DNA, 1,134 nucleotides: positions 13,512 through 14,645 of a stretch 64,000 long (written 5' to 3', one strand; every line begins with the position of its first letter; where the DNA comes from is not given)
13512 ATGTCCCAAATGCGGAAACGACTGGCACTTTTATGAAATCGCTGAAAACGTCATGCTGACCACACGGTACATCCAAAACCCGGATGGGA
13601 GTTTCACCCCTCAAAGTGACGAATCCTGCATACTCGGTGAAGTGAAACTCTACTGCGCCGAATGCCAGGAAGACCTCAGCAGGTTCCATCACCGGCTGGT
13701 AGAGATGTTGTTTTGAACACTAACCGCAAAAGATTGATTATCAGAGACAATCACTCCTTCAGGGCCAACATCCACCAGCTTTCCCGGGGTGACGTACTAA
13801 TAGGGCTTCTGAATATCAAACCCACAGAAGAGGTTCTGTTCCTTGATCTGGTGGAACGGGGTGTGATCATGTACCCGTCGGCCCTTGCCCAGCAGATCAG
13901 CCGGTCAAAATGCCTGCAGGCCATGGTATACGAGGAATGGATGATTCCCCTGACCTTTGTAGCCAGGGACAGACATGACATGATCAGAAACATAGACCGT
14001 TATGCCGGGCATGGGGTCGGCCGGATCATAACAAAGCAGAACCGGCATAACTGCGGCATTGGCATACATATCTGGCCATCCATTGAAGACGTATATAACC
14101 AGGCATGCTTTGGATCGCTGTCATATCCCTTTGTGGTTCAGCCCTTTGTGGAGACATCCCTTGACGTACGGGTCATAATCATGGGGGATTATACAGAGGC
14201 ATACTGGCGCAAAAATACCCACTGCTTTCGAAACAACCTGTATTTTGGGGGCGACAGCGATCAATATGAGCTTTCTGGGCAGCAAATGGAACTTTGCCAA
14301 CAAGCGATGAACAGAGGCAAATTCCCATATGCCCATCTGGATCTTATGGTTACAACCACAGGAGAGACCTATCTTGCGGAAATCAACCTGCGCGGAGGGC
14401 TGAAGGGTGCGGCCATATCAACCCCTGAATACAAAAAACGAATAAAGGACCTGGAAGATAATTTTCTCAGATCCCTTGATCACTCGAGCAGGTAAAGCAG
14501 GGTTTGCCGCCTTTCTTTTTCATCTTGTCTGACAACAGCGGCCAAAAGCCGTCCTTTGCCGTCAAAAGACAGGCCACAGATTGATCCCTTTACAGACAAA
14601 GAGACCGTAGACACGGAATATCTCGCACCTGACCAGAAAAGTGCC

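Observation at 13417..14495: Zinc-ribbon mini-protein translationally coupled to a RimK-type ATP-grasp ligase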

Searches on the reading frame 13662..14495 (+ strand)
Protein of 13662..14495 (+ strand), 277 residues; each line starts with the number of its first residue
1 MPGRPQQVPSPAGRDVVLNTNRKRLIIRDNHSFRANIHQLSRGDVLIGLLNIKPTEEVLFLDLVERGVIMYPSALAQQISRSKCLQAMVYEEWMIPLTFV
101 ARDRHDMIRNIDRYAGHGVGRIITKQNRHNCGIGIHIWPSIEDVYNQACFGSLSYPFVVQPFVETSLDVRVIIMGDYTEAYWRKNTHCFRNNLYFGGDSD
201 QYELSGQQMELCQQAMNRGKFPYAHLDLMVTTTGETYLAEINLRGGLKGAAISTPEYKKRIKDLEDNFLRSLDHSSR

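Call 3: search_protein_families(library=pfam, proteins=[window:13662-14495:+], max_evalue=0.1)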
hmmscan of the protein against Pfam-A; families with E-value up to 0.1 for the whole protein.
window:13662-14495:+ (277 aa): 3 families
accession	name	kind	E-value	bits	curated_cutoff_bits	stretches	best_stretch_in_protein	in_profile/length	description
PF08443.16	RimK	-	5.9e-11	42.8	21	1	82-250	5-172/188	RimK-like ATP-grasp domain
PF02955.21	GSH-S_ATP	-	0.0019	18.1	23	1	96-216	13-136/175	Prokaryotic glutathione synthetase, ATP-grasp domain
PF14397.11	ATPgrasp_ST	-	0.025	14.2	31.4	0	13-50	236-273/278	Sugar-transfer associated ATP-grasp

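Call 4: search_protein_families(library=ncbifam, proteins=[window:13662-14495:+], max_evalue=0.1)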
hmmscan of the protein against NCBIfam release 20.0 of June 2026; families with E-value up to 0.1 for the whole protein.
window:13662-14495:+ (277 aa): 8 families
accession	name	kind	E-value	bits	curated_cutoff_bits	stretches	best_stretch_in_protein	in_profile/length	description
TIGR00768.1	rimK_fam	subfamily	3.2e-09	36.5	143.4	1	157-250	164-260/276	RimK family alpha-L-glutamate ligase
NF040720.1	MptN_Meth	equivalog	1.7e-07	30.6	350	1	114-243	146-267/291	tetrahydromethanopterin:alpha-L-glutamate ligase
NF003573.0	PRK05246.1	equivalog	5e-05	22.2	272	1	84-215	125-258/316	glutathione synthase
TIGR04443.1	F420_CofF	equivalog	8.9e-05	21.7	300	1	81-250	93-263/283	coenzyme gamma-F420-2:alpha-L-glutamate ligase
NF007764.0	PRK10446.1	equivalog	0.00036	19.9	331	1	77-251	96-271/300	30S ribosomal protein S6--L-glutamate ligase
TIGR02144.1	LysX_arch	equivalog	0.00081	18.6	275.6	1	157-244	165-253/281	lysine biosynthesis protein LysX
TIGR04356.1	grasp_GAK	hypoth_equivalog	0.0017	17.5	300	1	71-251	90-268/287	GAK system ATP-grasp enzyme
TIGR01380.1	glut_syn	equivalog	0.0035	16.4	299.05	1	98-216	148-261/312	glutathione synthase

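Call 6: find_homologous_proteins(query=window:13662-14492:+, max_evalue=0.001)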
Query window:13662-14492:+ (277 aa): 739 proteins with E <= 0.001 among 1015 candidates; the best 120 are listed.
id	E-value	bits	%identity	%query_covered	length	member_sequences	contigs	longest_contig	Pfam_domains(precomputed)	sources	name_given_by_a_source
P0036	5.0e-175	598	100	94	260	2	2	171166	PF08443.17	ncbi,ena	-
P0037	1.7e-139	482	78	94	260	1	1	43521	PF08443.17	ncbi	-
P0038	1.4e-134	466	77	92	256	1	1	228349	PF08443.17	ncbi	-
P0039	2.5e-130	452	75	90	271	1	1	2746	PF08443.17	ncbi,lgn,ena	-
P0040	6.3e-119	414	66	92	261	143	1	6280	PF08443.17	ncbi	-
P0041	3.0e-116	406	66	94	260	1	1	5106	PF08443.17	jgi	jgi:glutathione synthase/RimK-type ligase-like ATP-grasp enzyme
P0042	5.6e-115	402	66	94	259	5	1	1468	PF08443.17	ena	-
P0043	6.5e-115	401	69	91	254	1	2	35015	PF08443.17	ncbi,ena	-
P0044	1.0e-114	401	67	93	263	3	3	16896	PF08443.17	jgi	jgi:glutathione synthase/RimK-type ligase-like ATP-grasp enzyme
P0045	2.6e-113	396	67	91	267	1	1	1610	PF08443.17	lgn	-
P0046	4.3e-113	395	66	90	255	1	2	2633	PF08443.17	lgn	-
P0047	1.1e-110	387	63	92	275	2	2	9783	PF08443.17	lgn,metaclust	metaclust:\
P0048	1.1e-110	387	64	93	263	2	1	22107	PF08443.17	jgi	jgi:glutathione synthase/RimK-type ligase-like ATP-grasp enzyme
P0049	2.7e-110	386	63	97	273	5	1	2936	PF08443.17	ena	-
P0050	3.3e-110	386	64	92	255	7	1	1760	PF08443.17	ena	-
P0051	8.6e-110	385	67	90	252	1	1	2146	PF08443.17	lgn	-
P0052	1.1e-109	384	67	90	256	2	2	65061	PF08443.17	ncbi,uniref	ncbi:MAG: ATP-grasp domain-containing protein [Dissulfurimicrobium sp.]|uniref:ATP-grasp domain-cont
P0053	3.2e-109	383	64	92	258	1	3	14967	PF08443.17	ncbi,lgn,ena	-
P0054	2.2e-107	377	65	90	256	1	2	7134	PF08443.17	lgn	-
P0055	1.0e-106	374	63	92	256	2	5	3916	PF08443.17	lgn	-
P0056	2.4e-106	373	67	86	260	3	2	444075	PF08443.17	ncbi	-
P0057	7.9e-105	368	62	91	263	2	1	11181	PF08443.17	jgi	-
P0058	2.1e-104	367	62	90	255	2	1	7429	PF08443.17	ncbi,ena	-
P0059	2.2e-104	367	64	90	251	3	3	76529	PF08443.17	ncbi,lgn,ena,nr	ncbi:MAG: hypothetical protein M0022_06280 [Desulfobacteraceae bacterium]|nr:hypothetical protein [D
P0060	4.2e-104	366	67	86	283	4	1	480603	PF08443.17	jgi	-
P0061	5.0e-104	366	65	90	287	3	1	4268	PF08443.17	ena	-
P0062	9.8e-104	365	65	90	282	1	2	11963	PF08443.17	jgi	-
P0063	9.9e-104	365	65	90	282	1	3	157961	PF08443.17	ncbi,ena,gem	-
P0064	1.0e-102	361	63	89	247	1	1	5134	PF08443.17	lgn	-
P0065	3.2e-102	360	62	88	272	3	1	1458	PF08443.17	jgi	-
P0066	9.6e-102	358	63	89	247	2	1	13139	PF08443.17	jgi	-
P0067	1.3e-101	358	63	88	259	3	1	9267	PF02955.22,PF08443.17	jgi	-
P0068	1.9e-101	357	62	89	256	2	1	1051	PF08443.17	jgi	-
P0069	3.0e-101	356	61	88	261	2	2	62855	PF08443.17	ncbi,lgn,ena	-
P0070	3.3e-101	356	62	89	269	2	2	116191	PF08443.17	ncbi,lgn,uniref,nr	ncbi:ATP-grasp domain-containing protein [Dissulfurirhabdus thermomarina]|uniref:ATP-grasp domain-co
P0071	1.5e-100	354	62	88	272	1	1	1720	PF08443.17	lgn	-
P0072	1.8e-100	354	60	89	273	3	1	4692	PF08443.17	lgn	-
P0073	2.3e-100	354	57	98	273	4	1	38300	PF08443.17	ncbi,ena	-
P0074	3.7e-100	353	63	90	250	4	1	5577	PF08443.17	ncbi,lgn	-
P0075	9.3e-100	352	62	90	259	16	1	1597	PF08443.17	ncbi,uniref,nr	ncbi:MAG TPA: hypothetical protein ENJ63_05040 [Dissulfuribacter thermophilus]|uniref:ATP-grasp fold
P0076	7.3e-99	349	60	89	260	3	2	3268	PF08443.17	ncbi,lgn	-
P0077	1.3e-98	348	62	91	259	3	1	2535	PF08443.17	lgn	-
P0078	1.7e-97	344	58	90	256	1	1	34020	PF08443.17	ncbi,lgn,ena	-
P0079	2.3e-97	344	62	89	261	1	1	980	PF08443.17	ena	-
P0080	1.2e-96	341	59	88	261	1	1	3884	PF02955.22,PF08443.17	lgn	-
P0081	7.7e-96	339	58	89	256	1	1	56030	PF08443.17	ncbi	-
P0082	1.2e-94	335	56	93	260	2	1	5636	PF08443.17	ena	-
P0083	2.1e-94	334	59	88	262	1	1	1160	PF02955.22,PF08443.17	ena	-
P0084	2.8e-94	334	56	90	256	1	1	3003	PF08443.17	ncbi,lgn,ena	-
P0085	4.5e-92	326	57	88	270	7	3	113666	PF02955.22,PF08443.17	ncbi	-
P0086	2.0e-91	324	53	98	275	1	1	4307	PF08443.17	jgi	-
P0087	2.1e-91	324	61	78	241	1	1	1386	PF02955.22,PF08443.17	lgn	-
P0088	2.6e-91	324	58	88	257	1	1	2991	PF02955.22,PF08443.17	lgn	-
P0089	4.2e-91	323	54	91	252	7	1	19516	PF08443.17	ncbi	-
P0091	2.1e-90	321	53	91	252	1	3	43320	PF08443.17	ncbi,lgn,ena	-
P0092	9.8e-90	319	55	91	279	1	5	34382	PF02955.22,PF08443.17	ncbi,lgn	-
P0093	1.0e-89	319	57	85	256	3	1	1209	PF08443.17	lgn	-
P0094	1.1e-89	319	55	88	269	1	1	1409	PF02955.22,PF08443.17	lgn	-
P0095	1.1e-89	319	56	90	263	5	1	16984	PF08443.17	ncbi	-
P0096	1.4e-88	315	53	91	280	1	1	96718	PF02955.22,PF08443.17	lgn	-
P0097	2.7e-88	314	56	89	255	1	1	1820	PF08443.17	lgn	-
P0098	3.3e-88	314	55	91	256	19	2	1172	PF02955.22,PF08443.17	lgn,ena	-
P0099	7.0e-88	313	56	88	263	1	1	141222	PF08443.17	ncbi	ncbi:ATP-grasp domain-containing protein [Thermosulfuriphilus sp.]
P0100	1.8e-87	311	58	86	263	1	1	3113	PF08443.17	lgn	-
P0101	1.9e-87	311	52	91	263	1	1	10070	PF02955.22,PF08443.17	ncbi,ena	-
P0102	2.2e-87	311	55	89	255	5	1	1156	PF08443.17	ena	-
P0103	8.0e-87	309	53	90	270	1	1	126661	PF08443.17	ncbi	-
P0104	1.2e-86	309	55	89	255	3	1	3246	PF08443.17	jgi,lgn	jgi:glutathione synthase/RimK-type ligase-like ATP-grasp enzyme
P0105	1.2e-86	309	53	91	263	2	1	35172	PF08443.17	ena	-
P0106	1.3e-86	308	56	88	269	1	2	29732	PF08443.17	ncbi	-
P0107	1.4e-86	308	53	90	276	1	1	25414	PF08443.17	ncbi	-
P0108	2.8e-86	307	54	91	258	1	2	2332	PF08443.17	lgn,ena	-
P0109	9.8e-86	306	55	91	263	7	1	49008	PF08443.17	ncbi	-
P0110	1.1e-85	305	53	89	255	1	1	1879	PF08443.17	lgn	-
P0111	1.1e-85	305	57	88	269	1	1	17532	PF08443.17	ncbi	-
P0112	1.3e-85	305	53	91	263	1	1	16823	PF02955.22,PF08443.17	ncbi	-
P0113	1.3e-85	305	53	90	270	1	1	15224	PF08443.17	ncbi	-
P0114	1.6e-85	305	54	88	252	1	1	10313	PF08443.17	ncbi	-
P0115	1.7e-85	305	54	89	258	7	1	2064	PF08443.17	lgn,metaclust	metaclust:\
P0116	1.7e-85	305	54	88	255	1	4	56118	PF08443.17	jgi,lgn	-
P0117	2.0e-85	305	52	91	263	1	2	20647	PF02955.22,PF08443.17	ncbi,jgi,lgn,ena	-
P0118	3.5e-85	304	53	89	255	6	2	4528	PF08443.17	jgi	jgi:ribosomal protein S6--L-glutamate ligase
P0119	3.8e-85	304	54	87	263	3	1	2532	PF02955.22,PF08443.17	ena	-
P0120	9.5e-85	302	55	85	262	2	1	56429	PF02955.22,PF08443.17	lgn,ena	-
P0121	1.3e-84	302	53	89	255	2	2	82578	PF08443.17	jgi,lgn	jgi:ribosomal protein S6--L-glutamate ligase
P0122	1.5e-84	302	53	90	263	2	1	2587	PF08443.17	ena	-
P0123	1.6e-84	302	52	89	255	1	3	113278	PF08443.17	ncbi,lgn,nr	ncbi:MAG: hypothetical protein KKC76_01250 [Proteobacteria bacterium]|nr:hypothetical protein [Pseud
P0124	1.6e-84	302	53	89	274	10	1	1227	PF08443.17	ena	-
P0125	2.3e-84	301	54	90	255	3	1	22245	PF08443.17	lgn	-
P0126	4.9e-84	300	52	91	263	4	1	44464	PF08443.17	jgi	-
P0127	6.5e-84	300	54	87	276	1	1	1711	PF08443.17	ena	-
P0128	6.9e-84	300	53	89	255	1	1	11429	PF08443.17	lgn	-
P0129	7.4e-84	299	50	91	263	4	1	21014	PF02955.22,PF08443.17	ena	-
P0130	1.3e-83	299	53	91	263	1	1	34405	PF02955.22,PF08443.17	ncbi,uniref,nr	ncbi:ATP-grasp domain-containing protein [Thermodesulfatator autotrophicus]|uniref:ATP-grasp domain-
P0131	2.3e-83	298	52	87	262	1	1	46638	PF08443.17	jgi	-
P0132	3.8e-83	297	52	88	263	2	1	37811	PF08443.17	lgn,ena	-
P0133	4.9e-83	297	52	91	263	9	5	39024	PF02955.22,PF08443.17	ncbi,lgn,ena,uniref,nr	ncbi:MAG TPA: hypothetical protein ENJ96_00090 [Thermodesulfatator atlanticus]|uniref:ATP-grasp doma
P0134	6.5e-83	296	54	90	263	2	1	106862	PF08443.17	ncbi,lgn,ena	-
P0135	8.0e-83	296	53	88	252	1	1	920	PF08443.17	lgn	-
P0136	1.1e-82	296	51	88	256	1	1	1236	PF08443.17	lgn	-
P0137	1.1e-82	296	53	90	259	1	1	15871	PF08443.17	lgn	-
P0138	1.9e-82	295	53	86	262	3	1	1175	PF08443.17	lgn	-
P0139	2.6e-82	294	51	91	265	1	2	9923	PF08443.17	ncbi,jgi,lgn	-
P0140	8.5e-82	293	53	90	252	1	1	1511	PF08443.17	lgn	-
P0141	9.2e-82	293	52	88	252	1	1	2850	PF08443.17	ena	-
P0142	1.0e-81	292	50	90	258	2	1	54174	PF08443.17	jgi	jgi:ribosomal protein S6--L-glutamate ligase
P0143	1.0e-81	292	51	89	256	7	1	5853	PF08443.17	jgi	-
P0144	2.7e-81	291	52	89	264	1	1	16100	PF08443.17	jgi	-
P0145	2.9e-81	291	51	89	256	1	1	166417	PF02955.22,PF08443.17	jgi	jgi:ribosomal protein S6--L-glutamate ligase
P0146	3.2e-81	291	52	88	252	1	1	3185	PF08443.17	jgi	-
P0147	4.3e-81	290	54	86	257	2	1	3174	PF08443.17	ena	-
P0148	5.5e-81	290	50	90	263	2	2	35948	PF08443.17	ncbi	ncbi:ATP-grasp domain-containing protein [Thermodesulfatator indicus]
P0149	5.6e-81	290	50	91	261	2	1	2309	PF02955.22,PF08443.17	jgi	-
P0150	6.8e-81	290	51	88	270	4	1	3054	PF08443.17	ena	-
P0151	7.6e-81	290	52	89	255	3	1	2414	PF08443.17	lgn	-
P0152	8.9e-81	289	52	92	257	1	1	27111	PF08443.17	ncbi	-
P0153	1.2e-80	289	51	88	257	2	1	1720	PF08443.17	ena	-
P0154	1.4e-80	289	50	89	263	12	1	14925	PF08443.17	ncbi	-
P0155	1.7e-80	288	50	88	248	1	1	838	PF02955.22,PF08443.17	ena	-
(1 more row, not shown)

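Call 10: find_related_loci(query=A2, collection=genome_contigs, flank=8000)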
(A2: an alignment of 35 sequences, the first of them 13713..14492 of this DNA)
Query A2 (260 aa) in genome_contigs; peptide patterns used: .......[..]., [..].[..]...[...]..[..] (x = any residue, [..] = any of these).
505 stretches matched a pattern; 444 encode a relative of the query (tblastn E <= 1e-3); the best 80 are kept; 80 distinct loci.
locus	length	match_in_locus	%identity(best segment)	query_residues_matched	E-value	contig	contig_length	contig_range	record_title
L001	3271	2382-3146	66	1-255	4e-125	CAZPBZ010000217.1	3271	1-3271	MAG TPA_asm: uncultured Thermodesulfobacteriaceae bacterium isolate binchicken_co94_413 genome assembly, contig: NODE_50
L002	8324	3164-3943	65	1-260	1e-121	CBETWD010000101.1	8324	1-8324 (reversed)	MAG TPA_asm: uncultured bacterium isolate SRR15668623_binner23_Refined_26 genome assembly, contig: ERZ26872896.2067, who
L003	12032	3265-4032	65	1-256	2e-121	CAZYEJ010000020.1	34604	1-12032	MAG TPA_asm: uncultured Thermodesulfobacteriaceae bacterium isolate SRP191223_co2_305 genome assembly, contig: NODE_383_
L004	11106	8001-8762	67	1-254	2e-121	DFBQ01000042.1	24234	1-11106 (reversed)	MAG TPA_asm: Deltaproteobacteria bacterium UBA3076 UBA3076_contig_9891, whole genome shotgun sequence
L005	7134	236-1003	65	1-256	5e-121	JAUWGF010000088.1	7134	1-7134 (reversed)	MAG: Deltaproteobacteria bacterium isolate CSMAG_2235 CSMAG_2235_k141_1490162_length_7134_cov_20.0000, whole genome shot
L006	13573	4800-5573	64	1-258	9e-121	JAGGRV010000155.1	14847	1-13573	MAG: Deltaproteobacteria bacterium isolate AUK005 PB_MANV_005_c_000000000123, whole genome shotgun sequence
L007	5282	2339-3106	65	1-256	7e-121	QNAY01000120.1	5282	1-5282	MAG: Thermodesulfobacteriota bacterium isolate B4_G9 B4_Guay9_scaffold_29526, whole genome shotgun sequence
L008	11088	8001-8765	65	1-255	2e-120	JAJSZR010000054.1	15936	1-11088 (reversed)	MAG: Deltaproteobacteria bacterium isolate NA091R45FWG174 FWG174_SeepSRB2_contig054_0015936bp, whole genome shotgun sequ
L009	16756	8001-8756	69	1-252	1e-119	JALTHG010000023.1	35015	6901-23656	MAG: Deltaproteobacteria bacterium isolate S016_metabat2_scaf2bin.043 S016_NODE_161_length_35015_cov_49.624169, whole ge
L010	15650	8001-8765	64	1-255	4e-119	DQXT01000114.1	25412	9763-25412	MAG TPA_asm: Deltaproteobacteria bacterium isolate HyVt-14 Ga0136651_10000331, whole genome shotgun sequence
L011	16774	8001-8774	64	1-258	4e-119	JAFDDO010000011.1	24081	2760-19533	MAG: Deltaproteobacteria bacterium isolate Meg19_1012_Bin_147 Meg19_1012_Bin_147_scaffold_5077, whole genome shotgun seq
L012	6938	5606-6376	63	1-257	7e-119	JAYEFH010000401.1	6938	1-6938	MAG: Thermodesulfobacteriota bacterium isolate MAG278 MAG278_401, whole genome shotgun sequence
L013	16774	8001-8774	62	1-258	1e-117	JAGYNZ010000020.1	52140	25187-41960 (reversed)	MAG: Deltaproteobacteria bacterium isolate M55B156 20, whole genome shotgun sequence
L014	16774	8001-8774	62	1-258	4e-117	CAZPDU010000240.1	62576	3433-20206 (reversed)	MAG TPA_asm: uncultured Thermodesulfobacteriaceae bacterium isolate SRP067234_co1_228 genome assembly, contig: k99_10570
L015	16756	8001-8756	64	1-252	3e-115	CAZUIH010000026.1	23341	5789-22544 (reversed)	MAG TPA_asm: uncultured Desulfobacterales bacterium isolate binchicken_co64_116 genome assembly, contig: NODE_1463_lengt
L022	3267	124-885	58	1-254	4e-107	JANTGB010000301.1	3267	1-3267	MAG: Desulfobulbaceae bacterium isolate bin10037 c_000000035442, whole genome shotgun sequence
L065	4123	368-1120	49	2-253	3e-85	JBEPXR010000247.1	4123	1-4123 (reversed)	MAG: Desulfobia sp. isolate 02_S197.semibin_refined.044 NODE_18589_length_4123_cov_1.610360:0-4123, whole genome shotgun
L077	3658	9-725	53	16-254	2e-84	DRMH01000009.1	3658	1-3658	MAG TPA_asm: Thermosulfurimonas dismutans isolate HyVt-483 HyVt-483_k145_107272, whole genome shotgun sequence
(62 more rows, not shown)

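Call 16: search_solved_structures(query=A2, max_evalue=0.01, show_alignments=2)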
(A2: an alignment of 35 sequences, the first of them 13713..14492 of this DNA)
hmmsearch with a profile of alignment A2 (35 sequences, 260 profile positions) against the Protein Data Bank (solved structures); distinct sequences matched with E-value up to 0.01: 5.
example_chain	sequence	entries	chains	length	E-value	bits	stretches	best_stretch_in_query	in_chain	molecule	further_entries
7qys_A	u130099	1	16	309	8e-08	34.9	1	59-238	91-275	Probable alpha-L-glutamate ligase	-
5zct_A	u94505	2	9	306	2.8e-07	33.1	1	66-234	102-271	Ribosomal protein S6--L-glutamate ligase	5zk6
4iwx_A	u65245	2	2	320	3.2e-07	32.9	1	66-234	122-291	Ribosomal protein S6 modification protein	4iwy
7qyr_A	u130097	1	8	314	3.7e-07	32.7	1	59-234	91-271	Probable alpha-L-glutamate ligase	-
3vpb_A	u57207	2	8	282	0.0028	20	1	140-250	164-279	Putative acetylornithine deacetylase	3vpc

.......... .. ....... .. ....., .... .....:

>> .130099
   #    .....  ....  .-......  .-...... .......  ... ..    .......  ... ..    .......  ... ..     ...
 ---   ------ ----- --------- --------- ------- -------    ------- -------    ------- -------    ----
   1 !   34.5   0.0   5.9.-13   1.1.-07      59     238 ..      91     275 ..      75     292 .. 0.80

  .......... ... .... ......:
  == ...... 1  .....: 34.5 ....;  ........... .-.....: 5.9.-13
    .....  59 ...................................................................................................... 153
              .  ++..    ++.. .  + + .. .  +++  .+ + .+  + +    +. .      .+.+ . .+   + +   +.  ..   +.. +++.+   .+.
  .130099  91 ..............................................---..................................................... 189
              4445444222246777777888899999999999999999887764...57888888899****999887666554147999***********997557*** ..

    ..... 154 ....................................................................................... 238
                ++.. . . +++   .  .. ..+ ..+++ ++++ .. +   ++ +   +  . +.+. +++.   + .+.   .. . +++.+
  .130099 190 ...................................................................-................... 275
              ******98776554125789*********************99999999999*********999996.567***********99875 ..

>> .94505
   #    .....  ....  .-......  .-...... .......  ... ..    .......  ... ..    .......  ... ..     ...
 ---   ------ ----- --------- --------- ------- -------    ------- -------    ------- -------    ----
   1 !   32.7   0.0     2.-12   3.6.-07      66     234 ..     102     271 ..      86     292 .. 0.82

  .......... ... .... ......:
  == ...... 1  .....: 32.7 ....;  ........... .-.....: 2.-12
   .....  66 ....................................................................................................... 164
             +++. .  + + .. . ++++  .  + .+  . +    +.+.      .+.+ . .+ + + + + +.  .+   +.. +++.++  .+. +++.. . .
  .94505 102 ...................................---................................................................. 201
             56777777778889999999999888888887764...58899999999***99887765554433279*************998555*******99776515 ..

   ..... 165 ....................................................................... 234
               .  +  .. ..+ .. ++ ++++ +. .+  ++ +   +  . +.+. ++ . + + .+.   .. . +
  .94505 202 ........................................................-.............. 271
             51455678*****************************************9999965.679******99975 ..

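Call 31: predict_structure(alignment_id=A2)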
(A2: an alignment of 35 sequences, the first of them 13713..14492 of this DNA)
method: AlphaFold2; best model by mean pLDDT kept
length: 260 residues; sequences in the alignment: 35
mean_pLDDT: 92.6   pTM: 0.88
mean pLDDT of the five models: 92.6, 92.5, 92.3, 91.5, 91.1
residues with pLDDT >= 90: 216; 70-90: 32; 50-70: 9; < 50: 3
segments of 3 or more residues with pLDDT < 50: none
pLDDT, mean of each block of 10 residues (from residue 1): 74 95 96 89 96 97 94 97 97 96 94 75 97 94 93 97 93 82 97 98 98 95 93 96 97 79
secondary structure, 60 per line:
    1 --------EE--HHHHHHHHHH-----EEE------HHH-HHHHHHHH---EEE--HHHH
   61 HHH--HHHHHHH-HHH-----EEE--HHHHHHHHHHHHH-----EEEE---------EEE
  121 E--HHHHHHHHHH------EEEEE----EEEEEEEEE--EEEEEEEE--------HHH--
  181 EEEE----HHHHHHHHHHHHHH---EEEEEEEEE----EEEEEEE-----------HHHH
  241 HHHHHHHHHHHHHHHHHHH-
elements in order: H13-22 E28-30 H41-48 E52-54 H57-63 H66-72 E82-84 H87-99 E105-108 E118-121 H124-133 E140-144 E149-157 E160-167 E181-184 H189-202 E206-214 E219-225 H237-259
